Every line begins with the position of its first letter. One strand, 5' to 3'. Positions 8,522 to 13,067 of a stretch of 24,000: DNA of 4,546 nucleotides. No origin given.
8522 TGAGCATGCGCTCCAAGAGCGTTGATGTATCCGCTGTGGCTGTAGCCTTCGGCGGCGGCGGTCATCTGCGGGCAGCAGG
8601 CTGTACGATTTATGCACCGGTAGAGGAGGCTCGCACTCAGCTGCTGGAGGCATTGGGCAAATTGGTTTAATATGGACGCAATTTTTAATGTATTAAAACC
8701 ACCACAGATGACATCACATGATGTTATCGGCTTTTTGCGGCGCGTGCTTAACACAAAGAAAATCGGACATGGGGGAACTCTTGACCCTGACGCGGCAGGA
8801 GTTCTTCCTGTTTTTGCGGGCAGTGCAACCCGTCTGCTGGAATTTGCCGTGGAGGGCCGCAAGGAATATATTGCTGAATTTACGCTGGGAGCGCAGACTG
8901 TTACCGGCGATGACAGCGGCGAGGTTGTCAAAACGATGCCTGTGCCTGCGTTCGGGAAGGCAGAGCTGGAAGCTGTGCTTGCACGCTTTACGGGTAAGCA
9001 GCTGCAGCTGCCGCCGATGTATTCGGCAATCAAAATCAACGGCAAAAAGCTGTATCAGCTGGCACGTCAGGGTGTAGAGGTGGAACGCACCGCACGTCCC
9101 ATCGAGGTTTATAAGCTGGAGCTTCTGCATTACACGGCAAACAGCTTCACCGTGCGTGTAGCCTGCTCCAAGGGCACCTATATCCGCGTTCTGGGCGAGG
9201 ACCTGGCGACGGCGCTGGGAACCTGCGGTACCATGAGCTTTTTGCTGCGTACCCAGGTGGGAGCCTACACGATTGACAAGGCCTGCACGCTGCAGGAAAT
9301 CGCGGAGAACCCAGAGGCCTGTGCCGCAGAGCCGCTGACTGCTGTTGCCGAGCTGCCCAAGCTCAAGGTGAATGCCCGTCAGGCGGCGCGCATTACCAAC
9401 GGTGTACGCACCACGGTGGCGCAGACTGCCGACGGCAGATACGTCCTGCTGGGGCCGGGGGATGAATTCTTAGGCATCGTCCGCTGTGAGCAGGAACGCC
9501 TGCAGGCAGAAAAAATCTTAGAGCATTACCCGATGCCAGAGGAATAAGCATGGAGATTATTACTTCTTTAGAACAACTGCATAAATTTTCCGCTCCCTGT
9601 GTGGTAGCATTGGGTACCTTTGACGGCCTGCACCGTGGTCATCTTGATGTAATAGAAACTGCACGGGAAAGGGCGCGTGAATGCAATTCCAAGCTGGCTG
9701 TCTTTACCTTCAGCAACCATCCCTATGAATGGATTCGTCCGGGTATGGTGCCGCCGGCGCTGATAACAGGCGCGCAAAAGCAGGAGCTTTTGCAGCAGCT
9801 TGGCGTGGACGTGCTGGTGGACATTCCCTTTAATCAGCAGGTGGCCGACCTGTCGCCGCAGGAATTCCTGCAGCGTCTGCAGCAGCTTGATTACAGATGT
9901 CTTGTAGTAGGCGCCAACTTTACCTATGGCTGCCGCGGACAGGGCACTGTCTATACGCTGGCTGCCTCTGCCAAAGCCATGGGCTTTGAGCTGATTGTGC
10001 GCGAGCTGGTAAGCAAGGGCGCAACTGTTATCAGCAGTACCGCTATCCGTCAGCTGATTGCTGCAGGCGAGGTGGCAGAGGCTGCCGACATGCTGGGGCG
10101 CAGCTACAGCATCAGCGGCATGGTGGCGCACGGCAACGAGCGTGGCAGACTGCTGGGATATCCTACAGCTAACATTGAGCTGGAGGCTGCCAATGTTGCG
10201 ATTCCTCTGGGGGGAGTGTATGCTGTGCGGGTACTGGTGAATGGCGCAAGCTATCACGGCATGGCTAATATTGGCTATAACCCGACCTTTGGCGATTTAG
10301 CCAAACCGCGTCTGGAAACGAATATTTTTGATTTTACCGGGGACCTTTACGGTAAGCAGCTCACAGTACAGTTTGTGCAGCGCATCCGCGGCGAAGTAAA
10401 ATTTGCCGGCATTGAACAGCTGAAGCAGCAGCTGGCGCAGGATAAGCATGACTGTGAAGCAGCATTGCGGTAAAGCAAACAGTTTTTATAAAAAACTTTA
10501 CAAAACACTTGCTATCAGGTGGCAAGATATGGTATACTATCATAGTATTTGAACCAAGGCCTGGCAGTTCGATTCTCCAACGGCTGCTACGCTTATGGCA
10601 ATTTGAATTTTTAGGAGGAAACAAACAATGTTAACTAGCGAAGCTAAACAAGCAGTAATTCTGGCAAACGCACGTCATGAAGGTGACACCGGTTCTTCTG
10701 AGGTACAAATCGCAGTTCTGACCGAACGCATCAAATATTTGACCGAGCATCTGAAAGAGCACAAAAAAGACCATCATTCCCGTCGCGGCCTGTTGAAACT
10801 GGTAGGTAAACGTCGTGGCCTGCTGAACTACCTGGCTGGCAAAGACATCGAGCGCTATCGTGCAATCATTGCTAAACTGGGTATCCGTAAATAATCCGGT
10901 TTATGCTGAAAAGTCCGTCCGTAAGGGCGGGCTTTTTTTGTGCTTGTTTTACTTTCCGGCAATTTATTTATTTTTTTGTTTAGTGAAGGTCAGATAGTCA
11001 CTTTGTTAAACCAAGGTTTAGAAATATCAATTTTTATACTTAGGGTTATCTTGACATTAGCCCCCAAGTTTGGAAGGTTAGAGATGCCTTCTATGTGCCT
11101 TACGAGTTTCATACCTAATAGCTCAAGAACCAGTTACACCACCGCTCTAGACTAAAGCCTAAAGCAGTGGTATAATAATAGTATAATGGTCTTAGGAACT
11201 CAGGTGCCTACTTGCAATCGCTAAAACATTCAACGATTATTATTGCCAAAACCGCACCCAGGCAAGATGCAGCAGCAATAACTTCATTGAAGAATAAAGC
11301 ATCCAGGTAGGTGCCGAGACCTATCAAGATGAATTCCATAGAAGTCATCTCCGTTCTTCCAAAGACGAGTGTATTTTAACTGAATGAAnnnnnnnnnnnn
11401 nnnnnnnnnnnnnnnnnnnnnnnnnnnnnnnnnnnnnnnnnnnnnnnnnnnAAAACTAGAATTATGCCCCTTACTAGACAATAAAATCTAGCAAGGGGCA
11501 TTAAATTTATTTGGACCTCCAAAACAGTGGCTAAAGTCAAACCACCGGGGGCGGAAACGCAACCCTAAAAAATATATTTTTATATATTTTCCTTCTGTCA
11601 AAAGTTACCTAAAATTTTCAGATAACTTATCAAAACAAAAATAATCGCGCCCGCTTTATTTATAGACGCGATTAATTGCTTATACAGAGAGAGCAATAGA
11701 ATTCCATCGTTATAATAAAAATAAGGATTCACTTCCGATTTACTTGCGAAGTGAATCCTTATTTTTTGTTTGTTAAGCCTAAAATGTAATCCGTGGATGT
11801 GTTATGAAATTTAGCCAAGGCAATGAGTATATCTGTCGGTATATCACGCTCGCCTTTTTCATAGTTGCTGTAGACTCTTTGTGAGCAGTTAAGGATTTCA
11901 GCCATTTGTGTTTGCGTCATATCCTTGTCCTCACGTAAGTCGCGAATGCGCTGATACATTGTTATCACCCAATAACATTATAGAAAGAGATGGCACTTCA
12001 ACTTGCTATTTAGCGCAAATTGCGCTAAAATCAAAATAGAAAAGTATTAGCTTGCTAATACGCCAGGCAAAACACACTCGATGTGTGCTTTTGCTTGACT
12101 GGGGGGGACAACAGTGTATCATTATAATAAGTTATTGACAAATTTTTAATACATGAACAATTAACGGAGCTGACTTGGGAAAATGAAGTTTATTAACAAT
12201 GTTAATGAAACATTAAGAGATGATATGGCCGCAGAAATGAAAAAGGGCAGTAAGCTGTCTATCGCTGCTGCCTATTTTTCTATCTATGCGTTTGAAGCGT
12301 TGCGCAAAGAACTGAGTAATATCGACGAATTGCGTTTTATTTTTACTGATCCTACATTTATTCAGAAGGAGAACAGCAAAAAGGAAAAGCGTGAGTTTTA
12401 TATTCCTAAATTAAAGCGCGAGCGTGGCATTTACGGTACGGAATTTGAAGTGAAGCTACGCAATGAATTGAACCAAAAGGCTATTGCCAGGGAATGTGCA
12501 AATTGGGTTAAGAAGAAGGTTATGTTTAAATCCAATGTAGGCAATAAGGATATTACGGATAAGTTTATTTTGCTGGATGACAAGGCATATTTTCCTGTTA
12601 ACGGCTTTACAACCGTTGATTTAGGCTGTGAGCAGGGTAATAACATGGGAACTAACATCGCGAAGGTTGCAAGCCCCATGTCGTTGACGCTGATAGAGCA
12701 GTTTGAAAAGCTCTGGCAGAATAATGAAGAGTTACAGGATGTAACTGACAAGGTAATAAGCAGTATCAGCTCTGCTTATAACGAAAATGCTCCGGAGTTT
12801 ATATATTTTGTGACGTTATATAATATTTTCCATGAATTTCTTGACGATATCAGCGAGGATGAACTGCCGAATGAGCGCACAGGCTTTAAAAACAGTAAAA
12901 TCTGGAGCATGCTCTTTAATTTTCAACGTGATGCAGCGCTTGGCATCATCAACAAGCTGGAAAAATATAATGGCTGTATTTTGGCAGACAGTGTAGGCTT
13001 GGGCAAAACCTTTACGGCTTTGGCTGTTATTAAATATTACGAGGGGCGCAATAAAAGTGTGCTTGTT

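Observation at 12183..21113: Four translationally coupled genes join an SNF2/PLD-like helicase and a DUF4391-like protein to a complete Type III Mod/Res pair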

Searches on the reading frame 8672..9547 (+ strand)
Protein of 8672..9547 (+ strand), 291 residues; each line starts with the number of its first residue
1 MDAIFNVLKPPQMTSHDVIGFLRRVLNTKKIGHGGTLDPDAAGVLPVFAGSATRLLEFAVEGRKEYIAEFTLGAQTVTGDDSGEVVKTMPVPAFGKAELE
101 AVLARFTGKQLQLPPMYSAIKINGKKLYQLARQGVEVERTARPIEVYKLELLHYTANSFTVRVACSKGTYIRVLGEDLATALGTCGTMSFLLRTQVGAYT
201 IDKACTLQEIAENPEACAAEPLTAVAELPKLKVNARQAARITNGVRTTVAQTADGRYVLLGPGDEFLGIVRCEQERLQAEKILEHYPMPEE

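Call 13: search_protein_families(library=pfam, proteins=[window:8672-9547:+], max_evalue=0.001)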
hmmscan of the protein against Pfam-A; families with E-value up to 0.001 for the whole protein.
window:8672-9547:+ (291 aa): 2 families
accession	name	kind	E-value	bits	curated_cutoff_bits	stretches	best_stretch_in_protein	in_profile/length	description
PF01509.24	TruB_N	-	8.8e-56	188.9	27.3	1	23-171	1-149/149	TruB family pseudouridylate synthase (N terminal domain)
PF16198.10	TruB_C_2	-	1.6e-07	31.8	29.3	1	172-212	1-41/66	tRNA pseudouridylate synthase B C-terminal domain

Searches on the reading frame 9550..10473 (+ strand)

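Call 13: search_protein_families(library=pfam, proteins=[window:9550-10473:+], max_evalue=0.001)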
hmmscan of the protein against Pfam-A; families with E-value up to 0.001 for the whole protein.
window:9550-10473:+ (307 aa): 3 families
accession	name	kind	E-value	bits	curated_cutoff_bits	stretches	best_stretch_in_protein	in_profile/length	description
PF01687.23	Flavokinase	-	1.2e-42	145.5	19.6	1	182-305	1-123/124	Riboflavin kinase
PF06574.18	FAD_syn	-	7.9e-42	143.2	27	1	14-165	5-158/158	FAD synthetase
PF01467.32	CTP_transf_like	-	3e-06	27.9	21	1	20-168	2-132/133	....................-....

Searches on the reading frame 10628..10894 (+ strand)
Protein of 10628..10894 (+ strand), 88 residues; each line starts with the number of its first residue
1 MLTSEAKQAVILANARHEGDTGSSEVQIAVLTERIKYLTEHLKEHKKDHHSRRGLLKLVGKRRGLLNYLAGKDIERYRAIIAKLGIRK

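Call 13: search_protein_families(library=pfam, proteins=[window:10628-10894:+], max_evalue=0.001)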
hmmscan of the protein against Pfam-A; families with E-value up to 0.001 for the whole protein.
window:10628-10894:+ (88 aa): 1 family
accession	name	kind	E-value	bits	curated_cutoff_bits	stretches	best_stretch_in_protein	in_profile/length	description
PF00312.27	Ribosomal_S15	-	8.7e-38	128.8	31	1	7-87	1-81/81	Ribosomal protein S15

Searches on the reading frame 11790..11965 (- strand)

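Call 13: search_protein_families(library=pfam, proteins=[window:11790-11965:-], max_evalue=0.001)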
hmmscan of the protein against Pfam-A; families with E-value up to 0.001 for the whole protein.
window:11790-11965:- (58 aa): 4 families
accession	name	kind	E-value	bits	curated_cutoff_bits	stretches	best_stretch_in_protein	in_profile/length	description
PF01381.28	HTH_3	-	1.2e-13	51.3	23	1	7-57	1-51/55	Helix-turn-helix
PF13560.12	HTH_31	-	2.3e-09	37.8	27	1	6-57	5-57/64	Helix-turn-helix domain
PF12844.13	HTH_19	-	2.9e-08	33.9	30.2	1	4-55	1-52/64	Helix-turn-helix domain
PF13443.12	HTH_26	-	0.00018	22.1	22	1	6-54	1-50/63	Cro/C1-type HTH DNA-binding domain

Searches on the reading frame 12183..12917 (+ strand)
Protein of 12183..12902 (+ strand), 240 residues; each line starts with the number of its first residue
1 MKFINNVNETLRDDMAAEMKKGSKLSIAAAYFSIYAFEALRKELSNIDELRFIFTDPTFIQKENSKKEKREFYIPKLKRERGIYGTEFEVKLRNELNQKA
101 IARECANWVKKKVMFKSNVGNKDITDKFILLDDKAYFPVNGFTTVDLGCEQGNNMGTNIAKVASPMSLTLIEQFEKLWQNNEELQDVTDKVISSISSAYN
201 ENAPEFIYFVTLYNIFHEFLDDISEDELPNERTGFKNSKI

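Call 57: search_protein_families(library=pfam, proteins=[window:12183-12902:+], max_evalue=10)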
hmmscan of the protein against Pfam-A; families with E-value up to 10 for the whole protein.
window:12183-12902:+ (240 aa): 1 family
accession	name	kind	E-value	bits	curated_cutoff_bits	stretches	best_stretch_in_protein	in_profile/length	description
PF06421.17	LepA_C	-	0.002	18.6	29.7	1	60-132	12-80/107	GTP-binding protein LepA C-terminus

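Call 105: search_solved_structures(query=A8, max_evalue=10, show_alignments=2)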
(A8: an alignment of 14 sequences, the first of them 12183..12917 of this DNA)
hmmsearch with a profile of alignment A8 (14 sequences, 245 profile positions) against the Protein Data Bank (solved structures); distinct sequences matched with E-value up to 10: 9.
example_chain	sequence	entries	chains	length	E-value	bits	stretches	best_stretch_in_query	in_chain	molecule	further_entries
5nlb_B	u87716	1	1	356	0.28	14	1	157-215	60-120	Cullin-3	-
4apf_B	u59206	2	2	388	0.29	14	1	157-215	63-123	CULLIN 3 | Cullin-3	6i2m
4eoz_B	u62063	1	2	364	0.31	13.8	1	157-215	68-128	Cullin-3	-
8i79_B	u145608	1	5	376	0.32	13.8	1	157-215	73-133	Cullin-3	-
4hxi_B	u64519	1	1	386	0.34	13.7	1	157-215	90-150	Cullin-3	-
8u82_C1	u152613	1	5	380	0.37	13.6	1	157-215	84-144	Cullin-3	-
8u80_C1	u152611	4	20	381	0.38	13.6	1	157-215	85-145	Cullin-3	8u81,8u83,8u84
9rwz_H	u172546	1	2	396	0.39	13.6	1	157-215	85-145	Cullin-3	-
4ap2_B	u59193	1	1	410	0.44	13.4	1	157-215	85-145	CULLIN-3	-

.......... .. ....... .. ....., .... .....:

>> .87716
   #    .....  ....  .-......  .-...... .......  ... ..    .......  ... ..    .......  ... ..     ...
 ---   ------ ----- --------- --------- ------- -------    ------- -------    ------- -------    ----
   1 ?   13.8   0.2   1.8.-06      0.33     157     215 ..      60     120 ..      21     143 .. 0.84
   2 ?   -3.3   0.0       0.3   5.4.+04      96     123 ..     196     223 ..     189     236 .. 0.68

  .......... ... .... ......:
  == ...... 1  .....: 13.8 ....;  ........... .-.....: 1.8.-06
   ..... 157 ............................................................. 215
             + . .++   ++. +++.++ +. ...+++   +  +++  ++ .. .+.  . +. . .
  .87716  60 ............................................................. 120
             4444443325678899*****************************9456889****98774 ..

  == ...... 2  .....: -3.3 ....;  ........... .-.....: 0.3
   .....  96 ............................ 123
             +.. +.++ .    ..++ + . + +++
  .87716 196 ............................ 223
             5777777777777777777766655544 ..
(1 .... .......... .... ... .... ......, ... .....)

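Call 112: predict_structure(alignment_id=A9)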
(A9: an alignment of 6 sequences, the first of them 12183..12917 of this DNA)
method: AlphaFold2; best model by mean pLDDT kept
length: 245 residues; sequences in the alignment: 6
mean_pLDDT: 37.6   pTM: 0.37
mean pLDDT of the five models: 37.6, 36.1, 36.0, 35.1, 34.2
residues with pLDDT >= 90: 0; 70-90: 0; 50-70: 41; < 50: 204
segments of 3 or more residues with pLDDT < 50: 1-30, 43-175, 214-245
pLDDT, mean of each block of 10 residues (from residue 1): 31 47 42 51 43 27 26 28 33 41 41 35 36 26 23 23 28 48 53 53 51 45 32 37 39
secondary structure, 60 per line:
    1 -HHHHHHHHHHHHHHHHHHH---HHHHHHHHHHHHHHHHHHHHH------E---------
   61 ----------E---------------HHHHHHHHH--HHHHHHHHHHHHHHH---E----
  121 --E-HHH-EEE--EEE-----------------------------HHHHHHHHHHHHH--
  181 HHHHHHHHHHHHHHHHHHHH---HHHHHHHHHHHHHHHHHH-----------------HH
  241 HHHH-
elements in order: H2-20 H24-44 H87-95 H98-112 E129-131 E134-136 H166-178 H181-200 H204-221 H239-244
